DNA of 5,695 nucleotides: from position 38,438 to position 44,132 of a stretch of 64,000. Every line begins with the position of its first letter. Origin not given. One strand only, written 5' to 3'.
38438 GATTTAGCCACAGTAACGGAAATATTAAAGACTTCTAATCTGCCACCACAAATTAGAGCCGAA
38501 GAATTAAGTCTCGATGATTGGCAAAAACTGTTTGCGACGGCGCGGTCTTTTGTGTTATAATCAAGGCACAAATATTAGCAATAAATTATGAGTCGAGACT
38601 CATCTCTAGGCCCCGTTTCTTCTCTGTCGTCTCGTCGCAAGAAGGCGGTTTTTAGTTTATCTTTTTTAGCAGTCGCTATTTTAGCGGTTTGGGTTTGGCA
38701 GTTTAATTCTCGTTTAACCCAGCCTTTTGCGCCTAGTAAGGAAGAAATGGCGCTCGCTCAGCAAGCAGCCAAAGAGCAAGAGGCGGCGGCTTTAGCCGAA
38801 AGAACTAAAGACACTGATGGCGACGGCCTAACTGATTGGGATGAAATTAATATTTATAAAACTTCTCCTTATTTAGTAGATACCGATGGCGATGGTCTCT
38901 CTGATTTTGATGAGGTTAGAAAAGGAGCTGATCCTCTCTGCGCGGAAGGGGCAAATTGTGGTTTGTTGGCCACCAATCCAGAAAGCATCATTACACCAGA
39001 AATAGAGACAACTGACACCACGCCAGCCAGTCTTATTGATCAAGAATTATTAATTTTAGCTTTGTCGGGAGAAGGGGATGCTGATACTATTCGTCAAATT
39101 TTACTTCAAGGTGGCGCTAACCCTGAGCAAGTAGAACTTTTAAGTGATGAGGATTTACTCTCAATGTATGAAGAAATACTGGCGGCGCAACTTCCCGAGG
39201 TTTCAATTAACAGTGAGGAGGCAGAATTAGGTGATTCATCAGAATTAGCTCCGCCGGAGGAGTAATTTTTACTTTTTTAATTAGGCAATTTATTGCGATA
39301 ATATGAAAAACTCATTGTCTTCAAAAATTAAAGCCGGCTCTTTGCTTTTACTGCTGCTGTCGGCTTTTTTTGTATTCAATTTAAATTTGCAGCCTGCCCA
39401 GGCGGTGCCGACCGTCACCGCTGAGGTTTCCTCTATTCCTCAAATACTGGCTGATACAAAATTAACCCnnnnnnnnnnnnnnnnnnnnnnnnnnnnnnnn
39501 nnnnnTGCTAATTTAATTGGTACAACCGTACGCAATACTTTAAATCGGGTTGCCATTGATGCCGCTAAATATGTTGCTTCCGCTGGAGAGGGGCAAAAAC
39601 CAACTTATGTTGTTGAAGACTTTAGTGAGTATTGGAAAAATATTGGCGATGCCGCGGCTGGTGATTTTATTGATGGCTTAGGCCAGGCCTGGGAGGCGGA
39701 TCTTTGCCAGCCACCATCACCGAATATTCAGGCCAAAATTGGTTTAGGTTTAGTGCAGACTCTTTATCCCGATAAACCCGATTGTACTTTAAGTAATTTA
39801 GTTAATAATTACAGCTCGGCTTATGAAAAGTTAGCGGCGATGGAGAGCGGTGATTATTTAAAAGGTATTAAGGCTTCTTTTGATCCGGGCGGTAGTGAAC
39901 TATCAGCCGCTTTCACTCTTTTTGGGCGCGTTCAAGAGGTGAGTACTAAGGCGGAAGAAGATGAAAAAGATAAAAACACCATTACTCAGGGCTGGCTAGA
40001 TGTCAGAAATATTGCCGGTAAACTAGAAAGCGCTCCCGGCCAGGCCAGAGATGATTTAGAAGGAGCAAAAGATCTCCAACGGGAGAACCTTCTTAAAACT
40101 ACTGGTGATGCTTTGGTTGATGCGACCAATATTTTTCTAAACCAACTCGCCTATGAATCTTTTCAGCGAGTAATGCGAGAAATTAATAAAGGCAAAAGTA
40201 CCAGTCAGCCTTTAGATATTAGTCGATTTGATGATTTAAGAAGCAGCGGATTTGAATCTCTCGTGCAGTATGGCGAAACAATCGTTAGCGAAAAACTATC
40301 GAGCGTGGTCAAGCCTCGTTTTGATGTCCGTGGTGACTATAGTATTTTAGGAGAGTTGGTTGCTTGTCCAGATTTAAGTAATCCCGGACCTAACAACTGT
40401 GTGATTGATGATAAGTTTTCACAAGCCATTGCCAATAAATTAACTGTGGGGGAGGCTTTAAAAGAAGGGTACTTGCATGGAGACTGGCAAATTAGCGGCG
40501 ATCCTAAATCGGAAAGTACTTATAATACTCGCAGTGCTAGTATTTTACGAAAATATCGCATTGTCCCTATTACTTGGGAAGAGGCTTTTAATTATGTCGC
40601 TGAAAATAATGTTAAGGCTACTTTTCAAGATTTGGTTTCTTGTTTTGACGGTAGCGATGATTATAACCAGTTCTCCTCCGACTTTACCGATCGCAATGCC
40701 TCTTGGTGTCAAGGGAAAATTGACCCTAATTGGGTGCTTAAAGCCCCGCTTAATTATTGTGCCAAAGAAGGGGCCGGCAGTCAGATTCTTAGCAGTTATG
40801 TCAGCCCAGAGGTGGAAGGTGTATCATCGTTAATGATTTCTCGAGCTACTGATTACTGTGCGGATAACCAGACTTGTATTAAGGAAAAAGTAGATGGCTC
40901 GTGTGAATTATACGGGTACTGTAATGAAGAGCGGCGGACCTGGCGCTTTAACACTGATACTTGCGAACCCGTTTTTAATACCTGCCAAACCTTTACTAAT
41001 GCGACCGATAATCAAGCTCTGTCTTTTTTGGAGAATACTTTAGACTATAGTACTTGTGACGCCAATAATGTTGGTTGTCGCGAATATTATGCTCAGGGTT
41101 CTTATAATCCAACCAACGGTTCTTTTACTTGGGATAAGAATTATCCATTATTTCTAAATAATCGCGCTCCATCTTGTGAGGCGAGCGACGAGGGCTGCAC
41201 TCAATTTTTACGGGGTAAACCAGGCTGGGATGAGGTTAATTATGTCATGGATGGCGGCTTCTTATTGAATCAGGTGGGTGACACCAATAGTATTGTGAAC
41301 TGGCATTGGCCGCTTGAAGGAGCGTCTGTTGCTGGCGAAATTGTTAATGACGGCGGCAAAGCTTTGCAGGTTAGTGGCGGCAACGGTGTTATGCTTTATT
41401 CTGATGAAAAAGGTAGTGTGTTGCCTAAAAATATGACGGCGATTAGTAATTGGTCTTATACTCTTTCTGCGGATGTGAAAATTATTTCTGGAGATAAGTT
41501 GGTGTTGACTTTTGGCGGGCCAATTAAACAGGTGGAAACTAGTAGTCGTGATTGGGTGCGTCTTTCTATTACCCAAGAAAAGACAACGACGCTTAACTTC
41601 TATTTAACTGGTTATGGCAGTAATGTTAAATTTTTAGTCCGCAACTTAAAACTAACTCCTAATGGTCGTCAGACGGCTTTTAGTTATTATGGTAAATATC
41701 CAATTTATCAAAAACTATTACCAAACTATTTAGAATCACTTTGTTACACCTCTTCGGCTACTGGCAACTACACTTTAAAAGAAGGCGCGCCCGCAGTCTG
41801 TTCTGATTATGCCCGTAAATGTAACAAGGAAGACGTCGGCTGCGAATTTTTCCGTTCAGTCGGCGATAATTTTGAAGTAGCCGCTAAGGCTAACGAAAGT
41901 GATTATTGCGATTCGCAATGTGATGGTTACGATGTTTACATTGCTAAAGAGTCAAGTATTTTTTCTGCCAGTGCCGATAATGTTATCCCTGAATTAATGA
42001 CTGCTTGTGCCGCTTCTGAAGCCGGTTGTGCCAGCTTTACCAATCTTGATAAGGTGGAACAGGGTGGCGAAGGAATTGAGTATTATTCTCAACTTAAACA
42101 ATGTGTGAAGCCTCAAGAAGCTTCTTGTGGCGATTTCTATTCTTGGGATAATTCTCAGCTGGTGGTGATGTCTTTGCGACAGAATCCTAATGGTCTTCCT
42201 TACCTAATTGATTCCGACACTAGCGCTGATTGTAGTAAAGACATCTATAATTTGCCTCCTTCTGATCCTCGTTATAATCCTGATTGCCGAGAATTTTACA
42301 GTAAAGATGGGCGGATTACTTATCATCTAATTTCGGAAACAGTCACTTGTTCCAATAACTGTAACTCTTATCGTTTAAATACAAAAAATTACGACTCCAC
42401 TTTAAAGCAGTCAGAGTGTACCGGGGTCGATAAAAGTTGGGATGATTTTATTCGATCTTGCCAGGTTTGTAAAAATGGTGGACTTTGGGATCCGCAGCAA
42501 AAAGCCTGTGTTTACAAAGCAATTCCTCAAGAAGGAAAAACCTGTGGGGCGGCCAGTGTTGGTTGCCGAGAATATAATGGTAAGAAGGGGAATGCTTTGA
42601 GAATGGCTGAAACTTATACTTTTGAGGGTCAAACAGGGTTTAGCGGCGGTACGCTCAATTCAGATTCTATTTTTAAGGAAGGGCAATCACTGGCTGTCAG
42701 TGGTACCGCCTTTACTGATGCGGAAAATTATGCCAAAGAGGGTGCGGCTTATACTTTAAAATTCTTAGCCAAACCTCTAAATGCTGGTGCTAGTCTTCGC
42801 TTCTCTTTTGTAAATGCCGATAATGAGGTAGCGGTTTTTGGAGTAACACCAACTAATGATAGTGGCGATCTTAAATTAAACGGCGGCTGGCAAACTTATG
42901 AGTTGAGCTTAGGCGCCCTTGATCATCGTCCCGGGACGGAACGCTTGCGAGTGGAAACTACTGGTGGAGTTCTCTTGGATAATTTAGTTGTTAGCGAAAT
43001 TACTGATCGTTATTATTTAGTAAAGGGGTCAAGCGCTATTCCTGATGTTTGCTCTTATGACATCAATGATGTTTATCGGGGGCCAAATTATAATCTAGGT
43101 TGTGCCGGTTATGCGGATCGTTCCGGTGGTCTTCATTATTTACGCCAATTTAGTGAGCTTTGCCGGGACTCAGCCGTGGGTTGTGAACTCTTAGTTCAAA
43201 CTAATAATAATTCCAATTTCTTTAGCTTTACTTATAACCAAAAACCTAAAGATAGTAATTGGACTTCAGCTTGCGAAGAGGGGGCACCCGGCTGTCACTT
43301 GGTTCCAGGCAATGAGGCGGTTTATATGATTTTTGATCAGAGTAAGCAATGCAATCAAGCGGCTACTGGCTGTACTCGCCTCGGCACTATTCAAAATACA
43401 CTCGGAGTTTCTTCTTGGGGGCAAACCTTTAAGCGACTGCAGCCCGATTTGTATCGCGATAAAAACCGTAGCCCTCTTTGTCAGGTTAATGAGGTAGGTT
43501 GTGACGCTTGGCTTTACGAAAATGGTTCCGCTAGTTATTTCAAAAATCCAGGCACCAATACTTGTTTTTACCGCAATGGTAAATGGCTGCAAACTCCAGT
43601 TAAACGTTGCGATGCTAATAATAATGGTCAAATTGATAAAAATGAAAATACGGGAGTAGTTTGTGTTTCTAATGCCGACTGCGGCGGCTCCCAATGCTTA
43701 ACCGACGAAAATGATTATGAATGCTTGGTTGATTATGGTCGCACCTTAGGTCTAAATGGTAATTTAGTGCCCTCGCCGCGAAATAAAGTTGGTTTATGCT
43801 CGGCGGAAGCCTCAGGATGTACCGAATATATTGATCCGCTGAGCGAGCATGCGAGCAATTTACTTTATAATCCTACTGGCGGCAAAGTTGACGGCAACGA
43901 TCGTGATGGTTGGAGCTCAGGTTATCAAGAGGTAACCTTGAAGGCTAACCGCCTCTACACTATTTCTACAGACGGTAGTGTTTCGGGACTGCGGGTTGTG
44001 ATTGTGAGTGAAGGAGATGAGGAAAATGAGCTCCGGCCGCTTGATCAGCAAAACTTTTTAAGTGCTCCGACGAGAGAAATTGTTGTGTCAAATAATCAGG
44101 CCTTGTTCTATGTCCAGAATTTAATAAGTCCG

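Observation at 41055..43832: Ten-fold recurrence of an exact-spacing C-x5-G-C-x2-hydrophobic motif inside the giant ORF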

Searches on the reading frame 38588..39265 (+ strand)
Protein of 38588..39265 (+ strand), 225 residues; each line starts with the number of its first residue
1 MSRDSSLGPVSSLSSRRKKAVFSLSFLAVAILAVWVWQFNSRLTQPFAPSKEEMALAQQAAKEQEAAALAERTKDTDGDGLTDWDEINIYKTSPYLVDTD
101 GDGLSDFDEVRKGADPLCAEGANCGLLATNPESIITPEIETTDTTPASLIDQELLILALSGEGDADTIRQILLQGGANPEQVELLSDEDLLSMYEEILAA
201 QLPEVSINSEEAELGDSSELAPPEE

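Call 8: search_protein_families(library=pfam, proteins=[window:38588-39265:+], max_evalue=0.01)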
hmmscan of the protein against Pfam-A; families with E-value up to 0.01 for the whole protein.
window:38588-39265:+ (225 aa): 2 families
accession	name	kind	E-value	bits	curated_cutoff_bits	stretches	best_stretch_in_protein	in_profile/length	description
PF18884.5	TSP3_bac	-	1.4e-11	44.4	25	2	98-117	1-20/22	Bacterial TSP3 repeat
PF20615.3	DUF6802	-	0.0021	18.4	27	1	58-106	18-66/102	Family of unknown function (DUF6802)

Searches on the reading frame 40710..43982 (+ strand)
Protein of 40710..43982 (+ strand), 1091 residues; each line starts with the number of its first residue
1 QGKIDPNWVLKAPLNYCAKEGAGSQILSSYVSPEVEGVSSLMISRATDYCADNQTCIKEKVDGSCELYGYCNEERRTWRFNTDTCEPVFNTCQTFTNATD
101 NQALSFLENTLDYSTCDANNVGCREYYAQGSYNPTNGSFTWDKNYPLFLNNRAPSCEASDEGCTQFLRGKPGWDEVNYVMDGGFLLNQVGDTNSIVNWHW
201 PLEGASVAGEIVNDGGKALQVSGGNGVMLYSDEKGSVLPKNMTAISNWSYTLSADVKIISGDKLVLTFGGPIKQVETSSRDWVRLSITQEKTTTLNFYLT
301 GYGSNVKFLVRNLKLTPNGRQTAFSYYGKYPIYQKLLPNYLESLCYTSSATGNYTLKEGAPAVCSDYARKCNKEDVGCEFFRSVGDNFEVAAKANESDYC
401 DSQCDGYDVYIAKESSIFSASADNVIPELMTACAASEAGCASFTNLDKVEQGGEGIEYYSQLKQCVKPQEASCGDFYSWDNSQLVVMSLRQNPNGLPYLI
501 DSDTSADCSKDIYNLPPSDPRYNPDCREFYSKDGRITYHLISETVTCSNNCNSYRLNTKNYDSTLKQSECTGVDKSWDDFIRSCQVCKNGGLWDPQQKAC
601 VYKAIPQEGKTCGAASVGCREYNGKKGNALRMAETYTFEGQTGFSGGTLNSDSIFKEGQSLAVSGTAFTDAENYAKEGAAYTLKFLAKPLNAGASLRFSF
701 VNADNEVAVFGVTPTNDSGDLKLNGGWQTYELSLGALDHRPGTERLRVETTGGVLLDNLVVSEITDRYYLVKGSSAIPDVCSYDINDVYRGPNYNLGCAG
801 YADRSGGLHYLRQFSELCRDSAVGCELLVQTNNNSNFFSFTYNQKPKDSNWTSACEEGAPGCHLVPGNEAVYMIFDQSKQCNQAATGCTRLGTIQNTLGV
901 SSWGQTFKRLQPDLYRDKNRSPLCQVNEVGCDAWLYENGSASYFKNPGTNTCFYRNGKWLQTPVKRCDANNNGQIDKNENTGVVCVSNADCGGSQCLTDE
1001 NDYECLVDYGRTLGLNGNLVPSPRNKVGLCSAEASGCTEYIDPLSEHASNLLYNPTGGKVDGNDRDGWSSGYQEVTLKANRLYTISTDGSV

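Call 41: predict_structure(alignment_id=A3)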
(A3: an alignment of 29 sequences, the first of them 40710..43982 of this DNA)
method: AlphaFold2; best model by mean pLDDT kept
length: 1091 residues; sequences in the alignment: 29
mean_pLDDT: 53.7   pTM: 0.27
mean pLDDT of the five models: 53.7, 52.6, 51.7, 50.3, 49.2
residues with pLDDT >= 90: 63; 70-90: 284; 50-70: 166; < 50: 578
segments of 3 or more residues with pLDDT < 50: 1-57, 59-99, 101-116, 118-124, 126-130, 132-139, 145-147, 149-185, 195-197, 319-337, 366-466, 549-552, 603-630, 766-839, 844-854, 865-924, 926-948, 1010-1020, 1030-1091
pLDDT, mean of each block of 10 residues (from residue 1): 24 30 38 45 43 43 40 33 33 41 33 40 46 43 50 34 25 34 53 57 80 77 89 68 64 88 89 88 86 84 90 66 25 38 64 62 52 35 35 28 24 24 26 25 26 29 47 77 70 81 77 72 80 83 64 50 73 76 71 66 40 24 32 75 83 73 92 81 84 87 91 77 78 81 89 86 52 25 33 30 32 29 31 39 44 47 46 35 31 30 28 35 46 40 46 66 78 76 69 76 67 37 56 35 28 42 44 36 34 32
secondary structure, 60 per line:
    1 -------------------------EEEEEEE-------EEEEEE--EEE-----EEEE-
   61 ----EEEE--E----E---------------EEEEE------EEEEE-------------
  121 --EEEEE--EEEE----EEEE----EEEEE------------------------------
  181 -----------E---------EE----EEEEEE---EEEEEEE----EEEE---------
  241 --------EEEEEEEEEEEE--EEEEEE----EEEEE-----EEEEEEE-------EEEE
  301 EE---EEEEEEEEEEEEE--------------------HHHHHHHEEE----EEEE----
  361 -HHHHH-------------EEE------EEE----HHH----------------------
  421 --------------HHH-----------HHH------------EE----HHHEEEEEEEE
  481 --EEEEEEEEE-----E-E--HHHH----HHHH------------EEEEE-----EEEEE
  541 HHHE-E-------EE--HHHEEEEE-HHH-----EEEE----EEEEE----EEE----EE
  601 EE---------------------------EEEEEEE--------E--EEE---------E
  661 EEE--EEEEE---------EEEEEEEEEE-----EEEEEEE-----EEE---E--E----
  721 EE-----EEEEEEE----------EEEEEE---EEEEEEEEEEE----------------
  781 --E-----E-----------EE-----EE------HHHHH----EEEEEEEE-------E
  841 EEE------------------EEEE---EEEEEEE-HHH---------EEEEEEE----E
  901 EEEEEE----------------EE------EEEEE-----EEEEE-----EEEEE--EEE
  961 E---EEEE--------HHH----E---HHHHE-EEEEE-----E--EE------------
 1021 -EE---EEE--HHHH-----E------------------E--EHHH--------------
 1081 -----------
elements in order (helices of 4 or more, strands of 3 or more residues): E26-32 E40-45 E48-50 E56-59 E65-68 E92-96 E103-107 E123-127 E130-133 E138-141 E146-150 E208-213 E217-223 E228-231 E249-260 E263-268 E273-277 E283-289 E297-302 E306-318 H339-345 E346-348 E353-356 H362-366 E380-382 E389-391 E473-480 E483-491 H502-505 H510-513 E526-530 E536-540 E561-565 E575-578 E583-587 E592-594 E599-602 E630-636 E648-650 E660-663 E666-670 E680-689 E695-701 E707-709 E728-734 E745-750 E754-764 H816-820 E825-832 E840-843 E862-865 E869-875 E889-895 E900-906 E931-935 E941-945 E951-955 E958-961 E965-968 H988-991 E994-998 E1027-1029 H1032-1035

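Call 45: fold_search(model_id=the predicted structure, library=pdb)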
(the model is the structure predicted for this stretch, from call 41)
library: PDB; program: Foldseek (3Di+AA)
matches with E <= 10: 1721; with E <= 0.001: 158
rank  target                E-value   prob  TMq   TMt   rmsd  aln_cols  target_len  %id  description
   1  8w7n                  1.2e-07  1.00  0.09  0.10  29.0       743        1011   10  Crystal structure of the in-cell Cry1Aa purified from Bacillus thuringiensis (released 2024-03-06)
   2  9jsl_E                3.0e-07  1.00  0.10  0.20   5.9       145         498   11  Clostridium perfringens iota toxin pore Ib in prepore V state (released 2025-05-14)
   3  9qxq                  3.0e-07  1.00  0.09  0.09  31.8       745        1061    9  native structure of full-length pesticidal protein Cry1Ca18 at pH9, from crystals formed in vivo (released 2026-02-11)
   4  9jsk_A                5.3e-07  1.00  0.11  0.24  16.8       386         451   11  Clostridium perfringens iota toxin pore Ib in prepore IV state (released 2025-05-14)
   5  4xup_D                5.3e-07  1.00  0.10  0.27  19.9       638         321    9  Structure of the N-terminal CBM22-1-CBM22-2 tandem domain from Paenibacillus barcinonensis Xyn10C (released 2015-06-03)
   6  9jsl_D                5.6e-07  1.00  0.10  0.23   4.1       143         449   11  Clostridium perfringens iota toxin pore Ib in prepore V state (released 2025-05-14)
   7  9jsm_E                5.6e-07  1.00  0.10  0.21  28.7       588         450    9  Clostridium perfringens iota toxin pore Ib in prepore VI state (released 2025-05-14)
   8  9jsh_D                6.5e-07  1.00  0.10  0.20   6.1       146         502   12  Clostridium perfringens iota toxin pore Ib in prepore III state (released 2025-05-14)
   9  4xup_A                8.0e-07  1.00  0.09  0.26  22.2       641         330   10  Structure of the N-terminal CBM22-1-CBM22-2 tandem domain from Paenibacillus barcinonensis Xyn10C (released 2015-06-03)
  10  9mdi_A                8.0e-07  1.00  0.09  0.18  18.7       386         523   13  Clostridioides difficile Transferase B Component Dimer (released 2025-07-16)
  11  4xup_F                8.4e-07  1.00  0.10  0.27  22.5       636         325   10  Structure of the N-terminal CBM22-1-CBM22-2 tandem domain from Paenibacillus barcinonensis Xyn10C (released 2015-06-03)
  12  9jsk_F                8.4e-07  1.00  0.10  0.19  17.5       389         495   12  Clostridium perfringens iota toxin pore Ib in prepore IV state (released 2025-05-14)
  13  9jsk_C                9.4e-07  1.00  0.09  0.21   6.1       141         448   14  Clostridium perfringens iota toxin pore Ib in prepore IV state (released 2025-05-14)
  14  9jsi_G                9.9e-07  1.00  0.10  0.20   5.7       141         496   12  Clostridium perfringens iota toxin pore Ib in prepore II state (released 2025-05-14)
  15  9jsi_F                1.1e-06  1.00  0.10  0.20   6.4       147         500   12  Clostridium perfringens iota toxin pore Ib in prepore II state (released 2025-05-14)
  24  9mui_A                1.7e-06  1.00  0.10  0.67   5.5       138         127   14  C. difficile RBD1 with Ca2+ (released 2025-08-20)
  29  4xup_C                2.0e-06  1.00  0.11  0.66   3.9       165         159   15  Structure of the N-terminal CBM22-1-CBM22-2 tandem domain from Paenibacillus barcinonensis Xyn10C (released 2015-06-03)
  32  4xup_E                2.3e-06  1.00  0.11  0.64   4.8       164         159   14  Structure of the N-terminal CBM22-1-CBM22-2 tandem domain from Paenibacillus barcinonensis Xyn10C (released 2015-06-03)
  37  4xup_B                2.9e-06  1.00  0.10  0.26  23.1       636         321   10  Structure of the N-terminal CBM22-1-CBM22-2 tandem domain from Paenibacillus barcinonensis Xyn10C (released 2015-06-03)
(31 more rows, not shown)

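Call 46: search_protein_representatives(protein=window:40710-43982:+)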
Query: 1091 residues. Proteins with E-value up to 0.001 (for the whole library): 1271; up to 1e-10: 1202; up to 1e-30: 1037. The best 150 are listed.
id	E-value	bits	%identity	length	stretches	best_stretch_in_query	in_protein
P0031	0.0e+00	1086.3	49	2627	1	1-1054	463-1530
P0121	1.3e-285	967.1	50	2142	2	1-663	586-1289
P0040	5.9e-285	964.9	47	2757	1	2-1087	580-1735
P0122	2.3e-274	929.9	47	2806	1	1-1070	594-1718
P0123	2.6e-272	923.1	49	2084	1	1-1072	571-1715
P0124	1.3e-269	914.1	45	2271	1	2-1087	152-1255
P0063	9.6e-269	911.2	45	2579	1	2-1052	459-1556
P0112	2.1e-266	903.5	47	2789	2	1-651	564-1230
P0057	2.4e-265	900.0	47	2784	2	1-662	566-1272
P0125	4.1e-262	889.3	46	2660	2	2-667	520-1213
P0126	2.8e-259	879.9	45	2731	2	2-650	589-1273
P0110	3.1e-258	876.4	47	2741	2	2-646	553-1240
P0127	2.4e-255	866.9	45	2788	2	2-643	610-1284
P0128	3.9e-255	866.2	45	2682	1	1-1069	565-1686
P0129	5.6e-251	852.4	44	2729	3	1-653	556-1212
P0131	7.0e-235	799.1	45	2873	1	2-1091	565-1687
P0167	1.5e-182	625.8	49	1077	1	487-1091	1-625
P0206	3.1e-168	578.4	40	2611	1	2-1091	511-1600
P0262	3.0e-153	528.8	36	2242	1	104-1091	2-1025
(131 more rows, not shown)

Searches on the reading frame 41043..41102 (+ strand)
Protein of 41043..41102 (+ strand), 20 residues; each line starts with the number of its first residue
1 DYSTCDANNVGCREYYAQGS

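Call 76: search_solved_structures(query=A6, max_evalue=10, show_alignments=5)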
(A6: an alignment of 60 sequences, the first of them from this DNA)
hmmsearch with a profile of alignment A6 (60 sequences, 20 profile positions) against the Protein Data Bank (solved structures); distinct sequences matched with E-value up to 10: 4.
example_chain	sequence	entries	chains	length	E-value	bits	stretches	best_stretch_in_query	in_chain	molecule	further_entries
9bfa_A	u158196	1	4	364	0.34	14.2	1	3-19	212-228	Branched-chain-amino-acid aminotransferase, cytosolic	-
9bfo_A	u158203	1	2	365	0.34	14.2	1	3-19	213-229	Branched-chain-amino-acid aminotransferase, cytosolic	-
2cog_A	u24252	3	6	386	0.46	13.8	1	3-19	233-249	branched chain aminotransferase 1, cytosolic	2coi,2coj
7ntr_A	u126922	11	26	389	0.47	13.8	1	3-19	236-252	Branched-chain-amino-acid aminotransferase, cytosolic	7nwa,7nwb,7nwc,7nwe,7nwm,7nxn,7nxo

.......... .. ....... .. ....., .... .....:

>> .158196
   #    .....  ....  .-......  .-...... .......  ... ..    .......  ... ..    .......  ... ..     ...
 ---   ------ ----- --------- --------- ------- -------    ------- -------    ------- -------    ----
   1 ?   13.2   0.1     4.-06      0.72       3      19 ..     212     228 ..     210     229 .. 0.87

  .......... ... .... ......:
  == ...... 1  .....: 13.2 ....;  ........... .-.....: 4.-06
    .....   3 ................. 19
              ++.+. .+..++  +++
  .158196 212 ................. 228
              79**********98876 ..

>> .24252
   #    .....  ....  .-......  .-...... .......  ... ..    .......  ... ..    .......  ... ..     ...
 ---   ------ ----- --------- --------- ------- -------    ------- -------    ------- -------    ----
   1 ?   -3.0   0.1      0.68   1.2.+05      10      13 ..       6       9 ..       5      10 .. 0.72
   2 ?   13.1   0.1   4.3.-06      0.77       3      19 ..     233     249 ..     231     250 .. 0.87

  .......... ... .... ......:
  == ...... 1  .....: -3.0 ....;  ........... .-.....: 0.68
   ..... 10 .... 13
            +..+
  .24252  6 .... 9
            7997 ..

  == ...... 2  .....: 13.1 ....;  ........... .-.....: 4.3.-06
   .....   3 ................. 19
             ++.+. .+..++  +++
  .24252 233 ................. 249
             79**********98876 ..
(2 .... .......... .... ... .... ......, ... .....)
